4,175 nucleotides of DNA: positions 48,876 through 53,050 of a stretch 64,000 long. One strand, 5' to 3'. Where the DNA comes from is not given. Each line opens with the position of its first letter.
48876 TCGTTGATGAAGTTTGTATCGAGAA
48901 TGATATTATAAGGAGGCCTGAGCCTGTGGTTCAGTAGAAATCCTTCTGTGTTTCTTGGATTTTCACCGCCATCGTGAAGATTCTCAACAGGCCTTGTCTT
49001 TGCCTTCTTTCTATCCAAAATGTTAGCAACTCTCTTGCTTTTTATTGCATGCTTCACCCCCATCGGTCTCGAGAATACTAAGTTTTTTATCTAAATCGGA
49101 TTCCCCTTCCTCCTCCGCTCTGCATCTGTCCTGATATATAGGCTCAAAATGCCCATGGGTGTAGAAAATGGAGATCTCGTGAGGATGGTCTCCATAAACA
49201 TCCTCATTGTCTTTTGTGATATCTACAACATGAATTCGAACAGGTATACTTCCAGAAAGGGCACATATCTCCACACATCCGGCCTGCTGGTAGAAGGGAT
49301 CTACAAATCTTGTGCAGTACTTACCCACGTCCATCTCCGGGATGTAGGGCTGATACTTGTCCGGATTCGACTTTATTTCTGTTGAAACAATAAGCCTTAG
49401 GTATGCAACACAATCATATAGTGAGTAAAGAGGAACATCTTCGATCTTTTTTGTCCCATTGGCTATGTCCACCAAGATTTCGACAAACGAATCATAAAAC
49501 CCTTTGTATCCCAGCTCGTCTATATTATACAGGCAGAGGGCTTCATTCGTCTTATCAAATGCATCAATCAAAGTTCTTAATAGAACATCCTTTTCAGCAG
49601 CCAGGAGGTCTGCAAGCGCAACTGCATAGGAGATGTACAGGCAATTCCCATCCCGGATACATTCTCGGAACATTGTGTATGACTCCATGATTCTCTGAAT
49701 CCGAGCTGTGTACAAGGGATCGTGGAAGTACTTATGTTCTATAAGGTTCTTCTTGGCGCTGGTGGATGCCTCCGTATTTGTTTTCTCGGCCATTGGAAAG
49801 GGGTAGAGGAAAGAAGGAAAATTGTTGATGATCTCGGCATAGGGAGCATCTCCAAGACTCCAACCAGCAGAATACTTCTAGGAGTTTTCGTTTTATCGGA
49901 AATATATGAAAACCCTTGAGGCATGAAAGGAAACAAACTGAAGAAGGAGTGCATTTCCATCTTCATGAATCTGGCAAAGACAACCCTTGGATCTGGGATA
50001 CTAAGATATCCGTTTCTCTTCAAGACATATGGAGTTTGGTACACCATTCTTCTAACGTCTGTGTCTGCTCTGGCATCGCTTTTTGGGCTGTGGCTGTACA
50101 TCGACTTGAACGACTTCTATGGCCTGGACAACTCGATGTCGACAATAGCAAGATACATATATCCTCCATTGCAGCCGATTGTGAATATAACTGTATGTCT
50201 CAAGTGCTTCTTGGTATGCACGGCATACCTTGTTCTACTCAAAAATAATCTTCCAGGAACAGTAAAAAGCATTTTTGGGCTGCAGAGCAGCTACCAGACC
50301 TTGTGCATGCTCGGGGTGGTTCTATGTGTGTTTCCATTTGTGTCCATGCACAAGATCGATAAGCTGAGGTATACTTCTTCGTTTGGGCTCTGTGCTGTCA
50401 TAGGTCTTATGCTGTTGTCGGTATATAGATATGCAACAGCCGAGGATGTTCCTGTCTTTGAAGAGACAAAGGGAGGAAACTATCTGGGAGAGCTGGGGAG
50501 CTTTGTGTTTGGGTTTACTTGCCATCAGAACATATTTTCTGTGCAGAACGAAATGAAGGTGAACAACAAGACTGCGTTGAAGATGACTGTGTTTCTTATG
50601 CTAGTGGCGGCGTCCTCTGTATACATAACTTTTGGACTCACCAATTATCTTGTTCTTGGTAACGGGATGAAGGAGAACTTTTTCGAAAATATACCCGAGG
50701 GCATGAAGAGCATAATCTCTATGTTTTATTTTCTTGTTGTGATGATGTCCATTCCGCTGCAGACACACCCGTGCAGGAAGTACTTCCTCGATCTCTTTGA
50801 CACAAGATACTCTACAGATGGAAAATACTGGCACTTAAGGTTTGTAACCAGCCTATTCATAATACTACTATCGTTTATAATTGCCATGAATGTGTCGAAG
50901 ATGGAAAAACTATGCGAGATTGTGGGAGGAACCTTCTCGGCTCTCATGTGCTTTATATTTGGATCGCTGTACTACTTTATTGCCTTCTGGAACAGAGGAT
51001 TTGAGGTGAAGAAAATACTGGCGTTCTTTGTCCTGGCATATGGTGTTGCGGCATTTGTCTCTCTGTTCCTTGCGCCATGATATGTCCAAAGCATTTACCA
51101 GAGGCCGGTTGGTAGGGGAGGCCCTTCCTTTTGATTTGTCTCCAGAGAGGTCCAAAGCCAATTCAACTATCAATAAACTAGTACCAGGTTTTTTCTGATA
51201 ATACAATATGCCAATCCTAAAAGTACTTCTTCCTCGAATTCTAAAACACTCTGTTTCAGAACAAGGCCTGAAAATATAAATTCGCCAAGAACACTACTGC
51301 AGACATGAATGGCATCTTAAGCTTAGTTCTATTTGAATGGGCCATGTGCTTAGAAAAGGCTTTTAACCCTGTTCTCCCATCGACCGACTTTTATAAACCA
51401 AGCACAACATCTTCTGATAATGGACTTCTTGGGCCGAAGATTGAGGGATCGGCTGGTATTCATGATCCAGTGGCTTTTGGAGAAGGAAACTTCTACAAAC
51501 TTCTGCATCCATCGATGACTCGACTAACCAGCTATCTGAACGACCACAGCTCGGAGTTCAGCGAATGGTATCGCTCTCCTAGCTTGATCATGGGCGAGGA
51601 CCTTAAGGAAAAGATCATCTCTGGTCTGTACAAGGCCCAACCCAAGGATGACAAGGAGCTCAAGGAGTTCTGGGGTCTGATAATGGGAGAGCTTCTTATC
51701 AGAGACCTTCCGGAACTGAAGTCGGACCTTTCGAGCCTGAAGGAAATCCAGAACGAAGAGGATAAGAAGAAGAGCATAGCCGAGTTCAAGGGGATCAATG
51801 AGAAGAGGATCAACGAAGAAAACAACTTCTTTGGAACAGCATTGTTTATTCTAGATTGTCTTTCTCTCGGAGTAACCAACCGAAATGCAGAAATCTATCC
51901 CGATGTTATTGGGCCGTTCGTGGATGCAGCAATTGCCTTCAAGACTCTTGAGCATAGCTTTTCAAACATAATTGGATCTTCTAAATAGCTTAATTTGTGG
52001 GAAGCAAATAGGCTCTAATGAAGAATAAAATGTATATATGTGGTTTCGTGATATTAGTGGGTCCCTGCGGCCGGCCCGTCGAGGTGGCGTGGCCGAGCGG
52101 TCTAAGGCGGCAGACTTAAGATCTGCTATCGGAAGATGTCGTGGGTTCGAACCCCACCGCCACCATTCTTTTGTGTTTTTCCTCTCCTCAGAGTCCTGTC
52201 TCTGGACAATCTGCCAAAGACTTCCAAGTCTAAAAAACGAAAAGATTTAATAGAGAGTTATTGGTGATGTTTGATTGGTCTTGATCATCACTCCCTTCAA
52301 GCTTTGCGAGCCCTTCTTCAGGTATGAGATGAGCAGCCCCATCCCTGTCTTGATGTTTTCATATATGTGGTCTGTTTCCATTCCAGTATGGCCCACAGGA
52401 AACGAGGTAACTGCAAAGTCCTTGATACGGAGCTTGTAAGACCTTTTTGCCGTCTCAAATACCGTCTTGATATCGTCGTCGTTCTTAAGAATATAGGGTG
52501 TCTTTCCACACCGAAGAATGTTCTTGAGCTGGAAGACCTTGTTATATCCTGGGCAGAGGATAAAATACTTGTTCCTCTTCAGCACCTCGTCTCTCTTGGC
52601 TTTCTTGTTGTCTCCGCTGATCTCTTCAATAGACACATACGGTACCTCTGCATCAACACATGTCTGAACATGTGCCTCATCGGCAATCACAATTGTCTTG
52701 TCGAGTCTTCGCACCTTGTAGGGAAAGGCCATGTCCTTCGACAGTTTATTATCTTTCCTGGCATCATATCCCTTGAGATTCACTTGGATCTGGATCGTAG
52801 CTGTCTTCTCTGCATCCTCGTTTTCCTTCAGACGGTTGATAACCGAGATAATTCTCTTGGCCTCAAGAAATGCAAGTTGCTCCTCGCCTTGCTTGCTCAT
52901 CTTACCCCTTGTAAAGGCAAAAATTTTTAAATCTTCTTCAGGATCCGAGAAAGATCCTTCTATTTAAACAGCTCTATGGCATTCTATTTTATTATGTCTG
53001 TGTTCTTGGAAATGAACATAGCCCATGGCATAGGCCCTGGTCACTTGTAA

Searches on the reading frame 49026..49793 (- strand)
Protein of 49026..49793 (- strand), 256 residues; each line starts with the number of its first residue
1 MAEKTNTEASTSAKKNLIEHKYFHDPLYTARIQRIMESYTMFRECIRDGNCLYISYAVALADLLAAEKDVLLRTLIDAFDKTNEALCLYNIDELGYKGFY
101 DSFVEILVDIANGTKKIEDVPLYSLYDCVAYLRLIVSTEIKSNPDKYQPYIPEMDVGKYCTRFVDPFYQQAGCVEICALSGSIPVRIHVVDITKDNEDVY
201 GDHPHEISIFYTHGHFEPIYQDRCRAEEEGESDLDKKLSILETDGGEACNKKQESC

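Call 9: search_protein_families(library=pfam, proteins=[window:49026-49793:-], max_evalue=0.01)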
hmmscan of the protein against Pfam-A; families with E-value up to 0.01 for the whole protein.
window:49026-49793:- (256 aa): 2 families
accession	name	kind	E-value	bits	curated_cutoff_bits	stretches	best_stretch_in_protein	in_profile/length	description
PF10275.15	Peptidase_C65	-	2.1e-27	96.6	24.3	1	6-217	6-239/243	Peptidase C65 Otubain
PF02338.25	OTU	-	0.00026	21.9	23.3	0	48-200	3-97/128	OTU-like cysteine protease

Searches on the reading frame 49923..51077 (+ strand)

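Call 9: search_protein_families(library=pfam, proteins=[window:49923-51077:+], max_evalue=0.01)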
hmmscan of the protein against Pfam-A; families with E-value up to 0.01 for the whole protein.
window:49923-51077:+ (385 aa): 2 families
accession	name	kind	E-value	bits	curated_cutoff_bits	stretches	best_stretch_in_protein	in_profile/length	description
PF01490.24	Aa_trans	-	1.1e-48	166.3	25.6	1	11-380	6-403/410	Transmembrane amino acid transporter protein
PF03222.19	Trp_Tyr_perm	-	1.9e-05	24.4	22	1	10-260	5-254/393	Tryptophan/tyrosine permease family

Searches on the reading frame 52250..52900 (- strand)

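Call 35: search_protein_families(library=pfam, proteins=[window:52250-52900:-], max_evalue=0.001)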
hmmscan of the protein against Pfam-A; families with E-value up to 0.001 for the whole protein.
window:52250-52900:- (217 aa): 1 family
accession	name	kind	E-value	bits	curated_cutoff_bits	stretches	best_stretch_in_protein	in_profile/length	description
PF00687.26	Ribosomal_L1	-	3.2e-25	89.3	32.2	1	24-211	1-197/198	Ribosomal protein L1p/L10e family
